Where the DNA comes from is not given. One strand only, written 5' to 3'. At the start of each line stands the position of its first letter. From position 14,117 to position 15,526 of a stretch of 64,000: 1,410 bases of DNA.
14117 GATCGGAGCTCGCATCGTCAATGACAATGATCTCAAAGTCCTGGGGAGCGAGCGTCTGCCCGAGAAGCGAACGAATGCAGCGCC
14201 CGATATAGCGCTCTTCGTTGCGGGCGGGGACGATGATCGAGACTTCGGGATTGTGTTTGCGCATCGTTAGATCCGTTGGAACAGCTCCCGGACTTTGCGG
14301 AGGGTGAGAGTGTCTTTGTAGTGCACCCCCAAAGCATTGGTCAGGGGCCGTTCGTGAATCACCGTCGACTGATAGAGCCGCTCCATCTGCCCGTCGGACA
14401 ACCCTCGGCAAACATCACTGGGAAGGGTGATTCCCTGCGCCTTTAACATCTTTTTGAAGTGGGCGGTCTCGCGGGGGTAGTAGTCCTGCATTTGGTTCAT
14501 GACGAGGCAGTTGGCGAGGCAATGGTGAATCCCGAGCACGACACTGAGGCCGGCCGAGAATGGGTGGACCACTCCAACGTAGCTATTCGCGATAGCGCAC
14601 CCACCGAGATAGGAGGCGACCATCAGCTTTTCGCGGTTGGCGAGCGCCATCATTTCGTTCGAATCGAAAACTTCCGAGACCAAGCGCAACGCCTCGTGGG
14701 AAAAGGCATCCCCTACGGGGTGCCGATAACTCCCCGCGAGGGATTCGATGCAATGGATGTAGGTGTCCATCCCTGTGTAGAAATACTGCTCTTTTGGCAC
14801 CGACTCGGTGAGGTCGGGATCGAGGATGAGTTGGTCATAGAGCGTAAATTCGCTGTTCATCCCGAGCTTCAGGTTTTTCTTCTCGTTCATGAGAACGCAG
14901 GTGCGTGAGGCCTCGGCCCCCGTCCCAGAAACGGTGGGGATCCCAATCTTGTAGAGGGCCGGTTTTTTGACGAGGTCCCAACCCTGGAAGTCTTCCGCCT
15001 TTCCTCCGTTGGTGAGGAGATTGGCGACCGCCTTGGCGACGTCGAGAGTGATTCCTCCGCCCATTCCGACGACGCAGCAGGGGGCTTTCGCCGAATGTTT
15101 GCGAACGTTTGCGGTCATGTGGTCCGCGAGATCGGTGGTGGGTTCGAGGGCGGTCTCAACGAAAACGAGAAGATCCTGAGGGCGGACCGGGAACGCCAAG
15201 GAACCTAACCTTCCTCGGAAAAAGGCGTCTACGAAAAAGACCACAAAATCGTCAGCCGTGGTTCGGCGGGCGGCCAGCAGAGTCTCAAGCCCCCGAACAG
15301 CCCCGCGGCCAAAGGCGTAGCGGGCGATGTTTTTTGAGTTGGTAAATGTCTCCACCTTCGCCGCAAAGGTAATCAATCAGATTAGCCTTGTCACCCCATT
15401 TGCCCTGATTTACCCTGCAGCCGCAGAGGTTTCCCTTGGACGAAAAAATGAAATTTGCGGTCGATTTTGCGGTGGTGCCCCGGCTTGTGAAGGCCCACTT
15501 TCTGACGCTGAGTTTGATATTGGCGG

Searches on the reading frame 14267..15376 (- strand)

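Call 24: search_protein_families(library=pfam, proteins=[window:14267-15376:-], max_evalue=0.0001)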
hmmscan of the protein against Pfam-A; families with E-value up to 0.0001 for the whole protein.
window:14267-15376:- (369 aa): 2 families
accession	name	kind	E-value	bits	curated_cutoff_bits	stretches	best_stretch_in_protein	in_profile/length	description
PF00465.25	Fe-ADH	-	1e-22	81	31.3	1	19-187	3-168/168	Iron-containing alcohol dehydrogenase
PF25137.1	ADH_Fe_C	-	6e-14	52.6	27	1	200-304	3-109/194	Fe-containing alcohol dehydrogenase family, C-terminal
